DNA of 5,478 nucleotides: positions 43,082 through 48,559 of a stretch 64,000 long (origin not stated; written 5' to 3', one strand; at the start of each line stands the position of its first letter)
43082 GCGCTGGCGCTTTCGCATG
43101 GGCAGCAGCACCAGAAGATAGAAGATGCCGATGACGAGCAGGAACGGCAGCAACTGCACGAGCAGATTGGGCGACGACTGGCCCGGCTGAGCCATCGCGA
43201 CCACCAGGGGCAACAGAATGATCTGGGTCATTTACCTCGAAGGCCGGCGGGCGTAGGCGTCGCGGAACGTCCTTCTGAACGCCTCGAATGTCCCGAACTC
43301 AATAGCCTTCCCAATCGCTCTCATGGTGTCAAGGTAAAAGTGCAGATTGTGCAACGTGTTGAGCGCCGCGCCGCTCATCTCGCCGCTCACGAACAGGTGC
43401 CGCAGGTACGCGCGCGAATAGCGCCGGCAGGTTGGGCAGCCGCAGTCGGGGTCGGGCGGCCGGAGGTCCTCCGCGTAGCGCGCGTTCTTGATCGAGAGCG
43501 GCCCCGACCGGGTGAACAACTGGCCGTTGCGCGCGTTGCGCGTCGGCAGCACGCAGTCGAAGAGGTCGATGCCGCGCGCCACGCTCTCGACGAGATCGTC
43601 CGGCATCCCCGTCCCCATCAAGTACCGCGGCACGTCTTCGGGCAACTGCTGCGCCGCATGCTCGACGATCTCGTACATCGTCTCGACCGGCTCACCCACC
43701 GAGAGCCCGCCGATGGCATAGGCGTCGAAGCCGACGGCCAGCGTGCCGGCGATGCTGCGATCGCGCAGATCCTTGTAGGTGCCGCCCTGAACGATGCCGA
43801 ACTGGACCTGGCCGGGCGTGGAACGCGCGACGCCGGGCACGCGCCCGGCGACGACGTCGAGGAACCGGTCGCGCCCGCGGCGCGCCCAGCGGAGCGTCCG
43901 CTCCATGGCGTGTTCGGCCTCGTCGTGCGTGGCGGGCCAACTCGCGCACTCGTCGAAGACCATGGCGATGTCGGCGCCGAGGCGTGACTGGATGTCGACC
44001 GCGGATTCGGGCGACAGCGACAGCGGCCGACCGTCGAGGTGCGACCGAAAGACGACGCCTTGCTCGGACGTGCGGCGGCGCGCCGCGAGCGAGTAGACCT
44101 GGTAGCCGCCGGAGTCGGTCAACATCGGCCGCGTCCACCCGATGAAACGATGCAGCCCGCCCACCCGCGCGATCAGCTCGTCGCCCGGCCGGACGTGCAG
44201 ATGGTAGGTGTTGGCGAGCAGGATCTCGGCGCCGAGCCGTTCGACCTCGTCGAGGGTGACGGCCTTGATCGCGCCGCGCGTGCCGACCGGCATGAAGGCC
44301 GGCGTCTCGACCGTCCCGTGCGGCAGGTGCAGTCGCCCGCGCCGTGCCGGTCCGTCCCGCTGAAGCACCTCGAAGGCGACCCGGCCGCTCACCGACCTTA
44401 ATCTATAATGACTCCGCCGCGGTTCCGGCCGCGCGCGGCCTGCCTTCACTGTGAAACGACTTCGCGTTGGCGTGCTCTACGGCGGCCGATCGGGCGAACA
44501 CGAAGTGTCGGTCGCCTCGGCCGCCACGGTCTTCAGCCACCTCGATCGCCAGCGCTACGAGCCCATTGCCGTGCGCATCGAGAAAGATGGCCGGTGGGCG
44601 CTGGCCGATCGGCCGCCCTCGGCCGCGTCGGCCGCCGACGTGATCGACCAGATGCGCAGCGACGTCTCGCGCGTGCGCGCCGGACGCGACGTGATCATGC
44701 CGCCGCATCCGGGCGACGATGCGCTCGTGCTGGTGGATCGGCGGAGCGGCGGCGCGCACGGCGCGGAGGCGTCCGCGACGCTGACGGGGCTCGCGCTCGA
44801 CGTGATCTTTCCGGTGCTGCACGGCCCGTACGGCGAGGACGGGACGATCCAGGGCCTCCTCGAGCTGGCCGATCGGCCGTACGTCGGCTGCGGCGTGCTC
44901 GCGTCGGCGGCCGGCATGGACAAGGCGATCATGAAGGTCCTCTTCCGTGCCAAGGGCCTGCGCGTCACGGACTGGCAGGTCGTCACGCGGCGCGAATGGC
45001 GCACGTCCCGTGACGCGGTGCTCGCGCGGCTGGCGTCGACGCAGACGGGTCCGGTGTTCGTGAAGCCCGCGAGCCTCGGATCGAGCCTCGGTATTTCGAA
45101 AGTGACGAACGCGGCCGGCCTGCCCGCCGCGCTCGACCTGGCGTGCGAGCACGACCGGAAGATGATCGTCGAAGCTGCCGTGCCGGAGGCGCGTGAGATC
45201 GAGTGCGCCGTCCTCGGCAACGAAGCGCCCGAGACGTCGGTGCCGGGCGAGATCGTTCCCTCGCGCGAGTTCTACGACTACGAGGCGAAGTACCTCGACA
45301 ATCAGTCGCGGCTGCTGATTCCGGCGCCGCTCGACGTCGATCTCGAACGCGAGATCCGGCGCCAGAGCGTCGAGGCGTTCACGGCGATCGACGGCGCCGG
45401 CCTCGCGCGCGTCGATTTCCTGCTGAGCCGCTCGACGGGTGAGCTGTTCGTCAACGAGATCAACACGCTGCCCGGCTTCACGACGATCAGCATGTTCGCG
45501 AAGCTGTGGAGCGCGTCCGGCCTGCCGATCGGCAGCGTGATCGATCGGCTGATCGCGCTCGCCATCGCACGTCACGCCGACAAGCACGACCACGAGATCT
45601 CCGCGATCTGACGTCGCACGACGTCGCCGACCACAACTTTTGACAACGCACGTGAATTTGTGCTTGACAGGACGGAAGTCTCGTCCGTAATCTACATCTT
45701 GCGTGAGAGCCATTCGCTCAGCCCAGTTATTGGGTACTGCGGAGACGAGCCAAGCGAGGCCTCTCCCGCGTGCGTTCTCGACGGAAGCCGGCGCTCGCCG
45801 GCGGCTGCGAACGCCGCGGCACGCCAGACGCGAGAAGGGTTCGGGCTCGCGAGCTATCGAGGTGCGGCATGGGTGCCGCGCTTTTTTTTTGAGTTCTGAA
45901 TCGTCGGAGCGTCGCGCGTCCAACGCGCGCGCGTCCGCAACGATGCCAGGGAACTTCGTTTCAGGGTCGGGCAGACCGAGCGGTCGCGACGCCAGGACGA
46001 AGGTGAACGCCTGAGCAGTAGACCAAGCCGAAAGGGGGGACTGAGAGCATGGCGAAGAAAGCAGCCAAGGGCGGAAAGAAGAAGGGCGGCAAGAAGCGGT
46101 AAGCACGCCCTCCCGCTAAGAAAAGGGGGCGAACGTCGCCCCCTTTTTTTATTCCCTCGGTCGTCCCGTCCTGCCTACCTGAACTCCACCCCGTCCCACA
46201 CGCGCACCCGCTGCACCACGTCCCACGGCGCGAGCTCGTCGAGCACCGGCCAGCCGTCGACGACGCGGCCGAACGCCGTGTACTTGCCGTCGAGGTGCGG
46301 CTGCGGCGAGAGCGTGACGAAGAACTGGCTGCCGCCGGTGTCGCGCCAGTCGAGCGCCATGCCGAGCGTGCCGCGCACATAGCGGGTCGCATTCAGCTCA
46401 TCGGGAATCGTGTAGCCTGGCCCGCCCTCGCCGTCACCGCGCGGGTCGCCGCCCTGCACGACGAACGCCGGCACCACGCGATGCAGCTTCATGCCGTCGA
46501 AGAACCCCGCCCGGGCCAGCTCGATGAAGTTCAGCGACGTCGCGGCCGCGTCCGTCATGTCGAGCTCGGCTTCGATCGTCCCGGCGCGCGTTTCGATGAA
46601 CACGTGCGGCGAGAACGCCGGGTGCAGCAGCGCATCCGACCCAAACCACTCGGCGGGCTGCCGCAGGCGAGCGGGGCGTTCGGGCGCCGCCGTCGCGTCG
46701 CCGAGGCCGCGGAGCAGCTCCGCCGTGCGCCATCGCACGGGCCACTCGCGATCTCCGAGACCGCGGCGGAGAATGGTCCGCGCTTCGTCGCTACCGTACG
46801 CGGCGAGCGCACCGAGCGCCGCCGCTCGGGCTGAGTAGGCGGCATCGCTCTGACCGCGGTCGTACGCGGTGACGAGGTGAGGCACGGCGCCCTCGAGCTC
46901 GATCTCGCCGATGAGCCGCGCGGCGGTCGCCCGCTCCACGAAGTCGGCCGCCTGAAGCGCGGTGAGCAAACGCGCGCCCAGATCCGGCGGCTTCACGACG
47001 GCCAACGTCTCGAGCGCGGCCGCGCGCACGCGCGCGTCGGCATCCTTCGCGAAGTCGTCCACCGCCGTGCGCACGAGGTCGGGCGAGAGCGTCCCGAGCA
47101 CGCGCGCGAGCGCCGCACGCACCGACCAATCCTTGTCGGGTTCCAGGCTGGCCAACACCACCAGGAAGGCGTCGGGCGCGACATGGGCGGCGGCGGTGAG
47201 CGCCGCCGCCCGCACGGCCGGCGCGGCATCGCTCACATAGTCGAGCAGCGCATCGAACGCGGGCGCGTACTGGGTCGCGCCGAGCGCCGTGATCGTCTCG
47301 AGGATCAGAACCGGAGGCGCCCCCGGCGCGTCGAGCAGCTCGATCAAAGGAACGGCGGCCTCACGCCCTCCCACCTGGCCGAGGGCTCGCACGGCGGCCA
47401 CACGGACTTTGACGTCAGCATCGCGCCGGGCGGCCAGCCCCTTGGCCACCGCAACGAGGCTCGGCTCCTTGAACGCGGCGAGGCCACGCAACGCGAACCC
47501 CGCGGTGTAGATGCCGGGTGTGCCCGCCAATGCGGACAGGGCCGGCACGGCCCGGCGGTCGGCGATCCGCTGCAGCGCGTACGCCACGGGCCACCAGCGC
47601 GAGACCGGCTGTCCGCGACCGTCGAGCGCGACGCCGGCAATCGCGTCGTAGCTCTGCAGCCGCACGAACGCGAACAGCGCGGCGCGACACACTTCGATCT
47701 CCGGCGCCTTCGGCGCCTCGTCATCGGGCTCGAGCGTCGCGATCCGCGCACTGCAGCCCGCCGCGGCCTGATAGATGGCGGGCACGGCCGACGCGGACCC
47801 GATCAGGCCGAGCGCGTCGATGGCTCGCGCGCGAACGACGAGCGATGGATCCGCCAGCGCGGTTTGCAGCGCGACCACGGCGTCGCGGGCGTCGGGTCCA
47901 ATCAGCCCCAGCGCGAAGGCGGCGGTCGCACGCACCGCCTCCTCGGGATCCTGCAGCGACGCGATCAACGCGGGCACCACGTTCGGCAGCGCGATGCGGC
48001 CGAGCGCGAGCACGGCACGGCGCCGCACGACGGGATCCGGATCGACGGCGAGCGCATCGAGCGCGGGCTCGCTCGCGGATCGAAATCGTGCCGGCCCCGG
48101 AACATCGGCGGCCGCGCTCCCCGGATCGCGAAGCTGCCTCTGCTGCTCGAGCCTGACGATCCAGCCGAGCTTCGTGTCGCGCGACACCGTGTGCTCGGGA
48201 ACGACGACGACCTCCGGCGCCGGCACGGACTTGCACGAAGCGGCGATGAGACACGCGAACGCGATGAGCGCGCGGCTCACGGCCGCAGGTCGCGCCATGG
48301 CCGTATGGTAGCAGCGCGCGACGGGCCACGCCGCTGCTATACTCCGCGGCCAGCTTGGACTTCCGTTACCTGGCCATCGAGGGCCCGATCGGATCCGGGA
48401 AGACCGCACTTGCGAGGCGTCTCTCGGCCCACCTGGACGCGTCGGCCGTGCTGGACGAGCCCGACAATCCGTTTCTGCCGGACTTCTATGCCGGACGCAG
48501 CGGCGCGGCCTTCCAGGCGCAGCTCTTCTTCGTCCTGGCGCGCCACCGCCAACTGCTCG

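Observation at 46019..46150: Hidden 17-codon Lys/Gly/Ala micro-gene with a strong SD and its own strong terminator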

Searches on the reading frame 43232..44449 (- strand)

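Call 7: search_protein_families(library=pfam, proteins=[window:43232-44449:-])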
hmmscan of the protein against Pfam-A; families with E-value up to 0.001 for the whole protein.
window:43232-44449:- (405 aa): 1 family
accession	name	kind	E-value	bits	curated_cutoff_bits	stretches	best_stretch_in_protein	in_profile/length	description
PF01702.25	TGT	-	7.6e-152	505.9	26.3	1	33-400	2-356/357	Queuine tRNA-ribosyltransferase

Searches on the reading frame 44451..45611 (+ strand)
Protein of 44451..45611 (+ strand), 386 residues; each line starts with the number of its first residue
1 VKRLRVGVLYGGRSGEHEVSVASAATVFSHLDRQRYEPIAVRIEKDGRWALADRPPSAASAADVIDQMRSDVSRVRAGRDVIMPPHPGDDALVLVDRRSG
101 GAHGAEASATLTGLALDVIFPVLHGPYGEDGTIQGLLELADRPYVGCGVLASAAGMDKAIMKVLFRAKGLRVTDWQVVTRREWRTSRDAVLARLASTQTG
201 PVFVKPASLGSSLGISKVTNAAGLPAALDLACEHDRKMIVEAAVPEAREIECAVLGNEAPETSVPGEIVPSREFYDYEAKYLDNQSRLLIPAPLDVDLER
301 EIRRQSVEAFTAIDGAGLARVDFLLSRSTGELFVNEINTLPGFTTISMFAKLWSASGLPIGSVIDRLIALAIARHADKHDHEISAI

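Call 7: search_protein_families(library=pfam, proteins=[window:44451-45611:+])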
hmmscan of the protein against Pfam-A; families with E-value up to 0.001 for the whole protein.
window:44451-45611:+ (386 aa): 4 families
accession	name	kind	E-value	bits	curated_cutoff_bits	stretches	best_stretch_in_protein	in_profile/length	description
PF07478.18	Dala_Dala_lig_C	-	2.6e-66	223.5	24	1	164-368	1-203/204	D-ala D-ala ligase C-terminus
PF01820.27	Dala_Dala_lig_N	-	7.2e-34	117.3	34.6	1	5-147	1-121/121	D-ala D-ala ligase N-terminus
PF02786.22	CPSase_L_D2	-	2.1e-05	24.6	19.8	1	192-339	31-178/211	Carbamoyl-phosphate synthase L chain, ATP binding domain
PF02222.28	ATP-grasp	-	3.2e-05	24.1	27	1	165-338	3-160/179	ATP-grasp domain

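Call 8: find_related_loci(query=window:44451-45608:+, collection=genome_contigs, flank=4000)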
Query window:44451-45608:+ (386 aa) in genome_contigs; peptide patterns used: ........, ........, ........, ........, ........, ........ (x = any residue, [..] = any of these).
600 stretches matched a pattern (row limit reached: there are more); 592 encode a relative of the query (tblastn E <= 1e-3); the best 80 are kept; 80 distinct loci.
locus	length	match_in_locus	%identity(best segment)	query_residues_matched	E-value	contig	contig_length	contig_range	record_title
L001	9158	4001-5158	67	1-386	3e-163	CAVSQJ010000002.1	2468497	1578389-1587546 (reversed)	MAG: uncultured Acidobacteriota bacterium isolate MFD05841.bin.2.230 genome assembly, contig: contig_5040, whole genome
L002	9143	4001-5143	64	1-384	3e-160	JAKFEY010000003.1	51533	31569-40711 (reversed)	MAG: Vicinamibacterales bacterium isolate LC085 contig-124_559, whole genome shotgun sequence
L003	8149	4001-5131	63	1-379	4e-155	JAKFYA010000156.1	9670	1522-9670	MAG: Acidobacteria bacterium isolate ND5_Bin_3_1 ND5_0006713, whole genome shotgun sequence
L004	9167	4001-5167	64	1-386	4e-155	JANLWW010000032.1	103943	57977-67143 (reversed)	MAG: Acidobacteriota bacterium isolate OTE_20_metabat_232 OTE_20_k141_3634103, whole genome shotgun sequence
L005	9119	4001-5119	60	1-379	2e-152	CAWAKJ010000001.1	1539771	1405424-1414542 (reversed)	MAG: Vicinamibacterales bacterium isolate MFD02360.bin.1.271 genome assembly, contig: contig_295, whole genome shotgun s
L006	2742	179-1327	62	1-384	8e-161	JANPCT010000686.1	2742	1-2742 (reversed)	MAG: Acidobacteriota bacterium isolate VAR_78_metabat_474 VAR_78_k141_4422838, whole genome shotgun sequence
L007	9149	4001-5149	61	1-384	3e-151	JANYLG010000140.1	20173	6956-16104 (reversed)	MAG: Acidobacteria bacterium isolate GL140_5_metabinner_95 GL140_5_k141_2453191, whole genome shotgun sequence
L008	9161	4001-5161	61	1-386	2e-151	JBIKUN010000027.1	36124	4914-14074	MAG: Vicinamibacterales bacterium isolate ME2015-08-11_3300044626_group6_bin9 Rohwer_bin10_scaffold_611_c1, whole genome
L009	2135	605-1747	62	1-380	6e-162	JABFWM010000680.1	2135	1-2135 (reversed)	MAG: Acidobacteria bacterium isolate Bin1.33 NODE_50142_length_2135_cov_2.612793, whole genome shotgun sequence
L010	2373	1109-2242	62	1-379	1e-160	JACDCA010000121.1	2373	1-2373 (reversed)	MAG: Acidobacteria bacterium isolate MGR_bin296 SD2897-2912_k127_3745308, whole genome shotgun sequence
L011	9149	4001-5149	62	1-384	2e-150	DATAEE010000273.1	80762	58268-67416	MAG TPA_asm: Vicinamibacterales bacterium isolate SMAG_U6769 k141_3837214, whole genome shotgun sequence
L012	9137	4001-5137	61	1-379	4e-150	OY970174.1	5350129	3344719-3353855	MAG: uncultured Acidobacteriota bacterium isolate MFD01275.bin.c.18 genome assembly, chromosome: 1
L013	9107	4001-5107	60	1-379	4e-149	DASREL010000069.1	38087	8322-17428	MAG TPA_asm: Vicinamibacterales bacterium isolate SMAG_U10005 k141_208126, whole genome shotgun sequence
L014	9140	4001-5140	60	1-379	6e-149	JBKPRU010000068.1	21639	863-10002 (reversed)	MAG: Acidobacteriota bacterium isolate GS_EKS_MAG_00040 GS_EKS_000000670401, whole genome shotgun sequence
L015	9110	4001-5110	60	1-379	2e-148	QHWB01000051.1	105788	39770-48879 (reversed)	MAG: Acidobacteria bacterium isolate gp6 AA54 14_1009_05_20cm_scaffold_30_curated, whole genome shotgun sequence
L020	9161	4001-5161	61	1-386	2e-147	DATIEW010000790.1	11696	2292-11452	MAG TPA_asm: Vicinamibacterales bacterium isolate SMAG_U16379 k141_538849, whole genome shotgun sequence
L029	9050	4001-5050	57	1-379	5e-137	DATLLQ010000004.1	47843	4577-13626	MAG TPA_asm: Vicinamibacterales bacterium isolate SMAG_U13752 k141_1199, whole genome shotgun sequence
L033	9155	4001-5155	67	1-386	1e-161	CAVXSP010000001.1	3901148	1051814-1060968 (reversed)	MAG: uncultured Acidobacteriota bacterium isolate MFD04944.bin.1.263 genome assembly, contig: contig_16528, whole genome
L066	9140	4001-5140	55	1-379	6e-134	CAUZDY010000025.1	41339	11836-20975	MAG: Vicinamibacteria bacterium isolate CB27_Tmax.49 genome assembly, contig: Ga0310121_10000537, whole genome shotgun s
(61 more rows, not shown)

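Call 27: search_protein_families(library=pfam, proteins=[L014:5059-6714:+, L029:5097-6257:+, L005:5038-6306:+, L013:5026-6105:+, L014:7416-9137:-, L029:6943-8862:-, L020:5592-8009:-, L001:5651-7132:-, L033:6434-8584:+, L066:5712-7934:-])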
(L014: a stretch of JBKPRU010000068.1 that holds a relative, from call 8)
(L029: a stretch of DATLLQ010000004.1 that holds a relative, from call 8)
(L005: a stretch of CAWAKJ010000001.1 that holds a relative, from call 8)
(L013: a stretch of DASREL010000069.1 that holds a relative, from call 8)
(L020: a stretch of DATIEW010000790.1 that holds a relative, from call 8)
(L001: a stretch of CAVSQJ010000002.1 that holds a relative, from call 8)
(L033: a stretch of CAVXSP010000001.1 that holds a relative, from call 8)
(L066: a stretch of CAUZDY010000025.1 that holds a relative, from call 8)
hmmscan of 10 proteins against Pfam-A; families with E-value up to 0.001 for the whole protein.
L014:5059-6714:+ (551 aa): 5 families
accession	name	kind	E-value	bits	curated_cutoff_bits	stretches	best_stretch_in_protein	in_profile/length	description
PF13428.12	TPR_14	-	8.2e-08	32.6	23.5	0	262-295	10-43/44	Tetratricopeptide repeat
PF13181.12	TPR_8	-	1.4e-07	31.6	25.7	0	370-402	1-33/34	Tetratricopeptide repeat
PF13431.12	TPR_17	-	1.7e-05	25.2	24.4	0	451-481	3-33/34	Tetratricopeptide repeat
PF14559.12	TPR_19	-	0.0002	22.1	25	0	438-486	2-50/68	Tetratricopeptide repeat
PF13414.12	TPR_11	-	0.00035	20.6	26.8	0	187-206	16-35/42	TPR repeat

L029:5097-6257:+ (386 aa): 2 families
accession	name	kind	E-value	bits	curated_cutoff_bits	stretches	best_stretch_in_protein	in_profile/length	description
PF13428.12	TPR_14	-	1.3e-06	29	23.5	0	227-260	10-43/44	Tetratricopeptide repeat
PF13181.12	TPR_8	-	2.5e-05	24.5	25.7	0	337-366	3-32/34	Tetratricopeptide repeat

L005:5038-6306:+ (422 aa): 8 families
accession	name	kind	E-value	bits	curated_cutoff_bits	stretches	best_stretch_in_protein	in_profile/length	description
PF13428.12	TPR_14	-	1.5e-07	31.8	23.5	0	368-406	2-40/44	Tetratricopeptide repeat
PF14559.12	TPR_19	-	1.2e-05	25.9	25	0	262-293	3-34/68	Tetratricopeptide repeat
PF07719.23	TPR_2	-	1.9e-05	24.9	27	1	367-400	1-34/34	Tetratricopeptide repeat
PF13181.12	TPR_8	-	5.2e-05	23.5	25.7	0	367-399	1-33/34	Tetratricopeptide repeat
PF13431.12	TPR_17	-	5.7e-05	23.5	24.4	0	142-171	7-29/34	Tetratricopeptide repeat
PF13414.12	TPR_11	-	0.00012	22.1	26.8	0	381-406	8-33/42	TPR repeat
PF00515.34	TPR_1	-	0.00028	21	27.8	1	367-399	1-33/34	Tetratricopeptide repeat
PF13424.12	TPR_12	-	0.00092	19.8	30.1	1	356-395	34-73/77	Tetratricopeptide repeat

L013:5026-6105:+ (359 aa): 2 families
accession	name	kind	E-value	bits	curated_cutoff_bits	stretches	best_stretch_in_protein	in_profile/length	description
PF13428.12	TPR_14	-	8.9e-06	26.4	23.5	0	275-306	11-42/44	Tetratricopeptide repeat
PF14559.12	TPR_19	-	0.00016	22.3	25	0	276-305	2-31/68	Tetratricopeptide repeat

L014:7416-9137:- (573 aa): 5 families
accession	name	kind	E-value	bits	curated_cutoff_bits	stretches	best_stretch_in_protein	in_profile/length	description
PF00160.26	Pro_isomerase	-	2.8e-40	138.6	21.7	1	434-562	4-144/159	Cyclophilin type peptidyl-prolyl cis-trans isomerase/CLD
PF13646.12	HEAT_2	-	4.1e-32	110.8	27.7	6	308-391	4-85/88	HEAT repeats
PF02985.28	HEAT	-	1.2e-11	44.2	23.5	0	373-396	4-27/31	HEAT repeat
PF03130.22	HEAT_PBS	-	1.9e-10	40.6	20.9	0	195-221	1-27/27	PBS lyase HEAT-like repeat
PF12717.13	Cnd1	-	0.00084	19.9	26.4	0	269-302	55-88/162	non-SMC mitotic condensation complex subunit 1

L029:6943-8862:- (639 aa): 6 families
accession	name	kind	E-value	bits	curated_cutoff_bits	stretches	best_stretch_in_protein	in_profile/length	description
PF13646.12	HEAT_2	-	3.8e-54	181.4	27.7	6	38-108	1-72/88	HEAT repeats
PF00160.26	Pro_isomerase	-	1.4e-39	136.3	21.7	1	499-627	4-144/159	Cyclophilin type peptidyl-prolyl cis-trans isomerase/CLD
PF03130.22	HEAT_PBS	-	2.4e-23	80.4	20.9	2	386-410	1-25/27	PBS lyase HEAT-like repeat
PF02985.28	HEAT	-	2.3e-19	68.1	23.5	0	39-63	3-27/31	HEAT repeat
PF13513.12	HEAT_EZ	-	6.6e-08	33.4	27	0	35-63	27-55/55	HEAT-like repeat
PF12717.13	Cnd1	-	6.6e-05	23.4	26.4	0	10-60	26-82/162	non-SMC mitotic condensation complex subunit 1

L020:5592-8009:- (805 aa): 6 families
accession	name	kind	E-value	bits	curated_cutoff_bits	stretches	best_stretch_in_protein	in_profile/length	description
PF13646.12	HEAT_2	-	5e-50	168.2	27.7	8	159-226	2-70/88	HEAT repeats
PF00160.26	Pro_isomerase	-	1e-37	130.2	21.7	1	617-747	2-144/159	Cyclophilin type peptidyl-prolyl cis-trans isomerase/CLD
PF02985.28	HEAT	-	1.3e-16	59.5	23.5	0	160-181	4-25/31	HEAT repeat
PF03130.22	HEAT_PBS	-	8.4e-16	57.1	20.9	0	288-308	6-26/27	PBS lyase HEAT-like repeat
PF12717.13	Cnd1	-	0.00052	20.5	26.4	0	129-186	25-88/162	non-SMC mitotic condensation complex subunit 1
PF11838.14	ERAP1_C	-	0.00054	19.9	38.2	0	267-429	59-217/318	ERAP1-like C-terminal domain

L001:5651-7132:- (493 aa): 2 families
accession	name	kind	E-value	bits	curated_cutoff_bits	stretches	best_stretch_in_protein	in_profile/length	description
PF00160.26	Pro_isomerase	-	3.6e-18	66.7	21.7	1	374-457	3-96/159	Cyclophilin type peptidyl-prolyl cis-trans isomerase/CLD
PF13646.12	HEAT_2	-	5.6e-05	23.8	27.7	1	291-344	10-63/88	HEAT repeats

L033:6434-8584:+ (716 aa): 6 families
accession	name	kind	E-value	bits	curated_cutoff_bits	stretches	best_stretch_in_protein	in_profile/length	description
PF01712.25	dNK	-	4.7e-24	85.7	27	1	510-702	1-198/203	Deoxynucleoside kinase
PF13671.12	AAA_33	-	1.3e-07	32.4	27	1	511-649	3-124/143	AAA domain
PF13401.12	AAA_22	-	0.00015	22.5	27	0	509-563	7-64/130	AAA domain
PF13238.12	AAA_18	-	0.00018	22.4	29.4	1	511-644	2-112/128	AAA domain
PF13521.12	AAA_28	-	0.00026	21.7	27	0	511-588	3-81/164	AAA domain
PF02223.23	Thymidylate_kin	-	0.00086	19.5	27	0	512-653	1-148/185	Thymidylate kinase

L066:5712-7934:- (740 aa): 7 families
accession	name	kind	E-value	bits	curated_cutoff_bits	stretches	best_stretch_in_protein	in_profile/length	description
PF00160.26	Pro_isomerase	-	1.3e-39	136.5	21.7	1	599-728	2-143/159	Cyclophilin type peptidyl-prolyl cis-trans isomerase/CLD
PF13646.12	HEAT_2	-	5.7e-38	129.5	27.7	5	131-197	2-69/88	HEAT repeats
PF02985.28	HEAT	-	8.1e-20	69.5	23.5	0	161-187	2-28/31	HEAT repeat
PF13513.12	HEAT_EZ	-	2.3e-12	47.5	27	1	159-186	28-55/55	HEAT-like repeat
PF03130.22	HEAT_PBS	-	9e-11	41.6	20.9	1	144-170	1-27/27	PBS lyase HEAT-like repeat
PF12717.13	Cnd1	-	4.7e-05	23.9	26.4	0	130-186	23-85/162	non-SMC mitotic condensation complex subunit 1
PF00514.29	Arm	-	0.0002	21.7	20.6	0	155-186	8-39/41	Armadillo/beta-catenin-like repeat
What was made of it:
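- Nothing lies downstream of copy B except a terminator and a convergent gene, in the window and in relatives (calls 7, 27).
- Tried and rejected: A TPR gene intervenes in many loci (call 27), so this looks like plain synteny.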

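Call 52: find_encoding_contigs(protein=window:44451-45608:+, flank=3000, max_places=3)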
Protein window:44451-45608:+ (386 aa): no gene with exactly this product is on record in the collection.
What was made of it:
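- Tried and rejected: An exact look-up of the window's ddl product found no contig (call 52).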

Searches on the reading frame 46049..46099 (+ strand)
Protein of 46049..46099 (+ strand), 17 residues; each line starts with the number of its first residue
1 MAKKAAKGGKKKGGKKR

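Call 35: search_solved_structures(query=A4, max_evalue=10, show_alignments=3)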
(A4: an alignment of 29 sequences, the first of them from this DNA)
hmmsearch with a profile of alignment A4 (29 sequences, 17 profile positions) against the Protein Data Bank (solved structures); distinct sequences matched with E-value up to 10: 0.
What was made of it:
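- On bS22 / bL37 / Thx ribosomal micro-proteins: A profile of 29 members searched against all PDB chains at E up to 10 gave 0 hits (call 35).
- Tried and rejected: The PDB profile search found nothing (call 35).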

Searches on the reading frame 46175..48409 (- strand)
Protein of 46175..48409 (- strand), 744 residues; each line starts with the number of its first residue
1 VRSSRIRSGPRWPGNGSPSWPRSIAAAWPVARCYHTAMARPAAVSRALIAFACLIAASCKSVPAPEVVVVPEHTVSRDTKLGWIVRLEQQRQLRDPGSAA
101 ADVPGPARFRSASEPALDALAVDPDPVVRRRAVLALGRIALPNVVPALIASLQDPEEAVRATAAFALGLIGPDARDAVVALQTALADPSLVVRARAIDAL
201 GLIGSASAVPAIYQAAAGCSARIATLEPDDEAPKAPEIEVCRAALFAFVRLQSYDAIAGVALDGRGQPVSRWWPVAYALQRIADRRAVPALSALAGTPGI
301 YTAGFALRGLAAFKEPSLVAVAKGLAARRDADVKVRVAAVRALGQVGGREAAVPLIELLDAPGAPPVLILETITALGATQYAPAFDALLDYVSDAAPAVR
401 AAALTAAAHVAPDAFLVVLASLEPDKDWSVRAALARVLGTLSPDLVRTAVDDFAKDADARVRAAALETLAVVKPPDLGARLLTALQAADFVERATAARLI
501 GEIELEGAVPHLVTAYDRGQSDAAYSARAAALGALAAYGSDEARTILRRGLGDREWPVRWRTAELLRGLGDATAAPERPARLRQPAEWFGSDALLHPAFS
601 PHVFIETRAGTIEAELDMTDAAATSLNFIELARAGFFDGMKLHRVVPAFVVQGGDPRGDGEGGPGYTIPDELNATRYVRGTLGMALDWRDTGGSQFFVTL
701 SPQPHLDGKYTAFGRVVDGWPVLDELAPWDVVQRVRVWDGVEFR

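Call 7: search_protein_families(library=pfam, proteins=[window:46175-48409:-])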
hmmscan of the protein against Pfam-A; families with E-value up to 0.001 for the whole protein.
window:46175-48409:- (744 aa): 7 families
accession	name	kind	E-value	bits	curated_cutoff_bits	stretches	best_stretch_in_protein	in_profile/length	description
PF13646.12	HEAT_2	-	9.9e-46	154.4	27.7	8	114-188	2-74/88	HEAT repeats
PF00160.26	Pro_isomerase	-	3e-35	122.3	21.7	1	603-730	2-141/159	Cyclophilin type peptidyl-prolyl cis-trans isomerase/CLD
PF02985.28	HEAT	-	1.3e-20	72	23.5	1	144-171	1-28/31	HEAT repeat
PF03130.22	HEAT_PBS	-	2.6e-14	52.5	20.9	1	335-360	1-26/27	PBS lyase HEAT-like repeat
PF13513.12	HEAT_EZ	-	1.9e-07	31.9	27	1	127-170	2-55/55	HEAT-like repeat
PF20168.4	PDS5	-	5.8e-05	21.5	27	0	331-470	254-385/1053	Sister chromatid cohesion protein PDS5 protein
PF12717.13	Cnd1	-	0.00046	20.7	26.4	0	127-206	1-88/162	non-SMC mitotic condensation complex subunit 1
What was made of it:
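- On Amino-acid leader-peptide attenuator: The next gene, 46175-48409, is on the minus strand (HEAT plus cyclophilin; call 7).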
